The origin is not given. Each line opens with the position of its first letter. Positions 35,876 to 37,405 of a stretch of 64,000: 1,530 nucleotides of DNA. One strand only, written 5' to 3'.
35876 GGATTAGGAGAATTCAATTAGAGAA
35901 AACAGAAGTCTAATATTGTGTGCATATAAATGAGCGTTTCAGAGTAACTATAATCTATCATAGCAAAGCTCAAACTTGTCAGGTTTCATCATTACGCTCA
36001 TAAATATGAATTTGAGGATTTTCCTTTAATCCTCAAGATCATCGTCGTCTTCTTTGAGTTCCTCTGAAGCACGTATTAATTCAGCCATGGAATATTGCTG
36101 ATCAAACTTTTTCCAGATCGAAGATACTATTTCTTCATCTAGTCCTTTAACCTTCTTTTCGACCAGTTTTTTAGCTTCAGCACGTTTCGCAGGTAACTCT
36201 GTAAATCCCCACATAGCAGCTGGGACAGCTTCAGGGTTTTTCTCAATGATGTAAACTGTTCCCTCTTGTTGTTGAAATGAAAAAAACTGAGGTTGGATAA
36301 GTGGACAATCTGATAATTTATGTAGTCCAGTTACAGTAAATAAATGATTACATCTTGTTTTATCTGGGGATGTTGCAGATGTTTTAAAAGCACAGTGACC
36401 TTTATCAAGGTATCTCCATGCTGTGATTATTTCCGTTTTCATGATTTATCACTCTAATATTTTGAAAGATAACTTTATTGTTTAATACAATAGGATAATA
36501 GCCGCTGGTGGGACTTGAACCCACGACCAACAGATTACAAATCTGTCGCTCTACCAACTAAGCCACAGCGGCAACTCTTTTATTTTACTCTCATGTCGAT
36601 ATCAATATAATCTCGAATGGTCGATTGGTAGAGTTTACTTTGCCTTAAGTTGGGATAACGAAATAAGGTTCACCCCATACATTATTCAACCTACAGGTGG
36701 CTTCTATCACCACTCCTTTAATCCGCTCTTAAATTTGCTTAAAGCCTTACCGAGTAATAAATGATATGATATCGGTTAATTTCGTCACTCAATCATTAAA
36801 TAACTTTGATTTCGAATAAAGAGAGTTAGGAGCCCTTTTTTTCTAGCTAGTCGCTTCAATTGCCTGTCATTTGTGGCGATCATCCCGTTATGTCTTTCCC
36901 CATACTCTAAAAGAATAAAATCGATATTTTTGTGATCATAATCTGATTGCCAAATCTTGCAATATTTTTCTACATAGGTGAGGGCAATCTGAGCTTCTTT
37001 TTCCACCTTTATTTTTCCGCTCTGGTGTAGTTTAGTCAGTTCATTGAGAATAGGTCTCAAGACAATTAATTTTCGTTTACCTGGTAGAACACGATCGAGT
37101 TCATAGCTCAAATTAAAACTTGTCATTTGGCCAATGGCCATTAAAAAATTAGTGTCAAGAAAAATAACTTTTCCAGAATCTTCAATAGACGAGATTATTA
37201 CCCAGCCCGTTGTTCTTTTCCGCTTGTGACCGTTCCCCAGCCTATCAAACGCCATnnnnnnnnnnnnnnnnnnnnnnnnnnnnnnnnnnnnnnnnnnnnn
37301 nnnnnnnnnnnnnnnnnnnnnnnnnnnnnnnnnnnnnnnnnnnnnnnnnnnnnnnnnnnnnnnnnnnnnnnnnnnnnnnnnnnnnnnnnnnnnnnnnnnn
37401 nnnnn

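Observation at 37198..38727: aIF2-gamma with a ~100-residue Lys/Thr/Ala-rich repetitive N-terminal extension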

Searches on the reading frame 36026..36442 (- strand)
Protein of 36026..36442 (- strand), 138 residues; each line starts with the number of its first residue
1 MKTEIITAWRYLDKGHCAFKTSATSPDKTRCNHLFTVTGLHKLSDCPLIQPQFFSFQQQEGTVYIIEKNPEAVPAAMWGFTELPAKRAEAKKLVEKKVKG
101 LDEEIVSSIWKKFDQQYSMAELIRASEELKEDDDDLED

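Call 6: search_protein_families(library=pfam, proteins=[window:36026-36442:-])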
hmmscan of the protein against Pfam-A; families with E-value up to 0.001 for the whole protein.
window:36026-36442:- (138 aa): 1 family
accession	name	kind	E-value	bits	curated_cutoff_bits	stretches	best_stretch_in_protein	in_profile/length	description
PF01778.22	Ribosomal_L28e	-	1.4e-07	32.5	33.2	1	9-112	3-108/115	Ribosomal L28e protein family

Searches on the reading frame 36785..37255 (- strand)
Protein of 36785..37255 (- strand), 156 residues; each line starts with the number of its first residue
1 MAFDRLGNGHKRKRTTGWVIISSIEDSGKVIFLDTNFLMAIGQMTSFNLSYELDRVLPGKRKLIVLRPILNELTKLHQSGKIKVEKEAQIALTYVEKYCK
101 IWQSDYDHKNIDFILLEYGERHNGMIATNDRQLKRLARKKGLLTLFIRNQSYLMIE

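Call 6: search_protein_families(library=pfam, proteins=[window:36785-37255:-])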
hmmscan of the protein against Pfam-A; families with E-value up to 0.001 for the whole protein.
window:36785-37255:- (156 aa): 1 family
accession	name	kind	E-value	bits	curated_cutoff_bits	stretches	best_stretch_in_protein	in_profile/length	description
PF18477.7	PIN_9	-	2.3e-12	47.6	26.3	1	31-148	1-114/116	PIN like domain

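Call 7: search_protein_families(library=ncbifam, proteins=[window:36785-37255:-])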
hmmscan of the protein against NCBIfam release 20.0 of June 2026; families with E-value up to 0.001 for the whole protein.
window:36785-37255:- (156 aa): 0 families
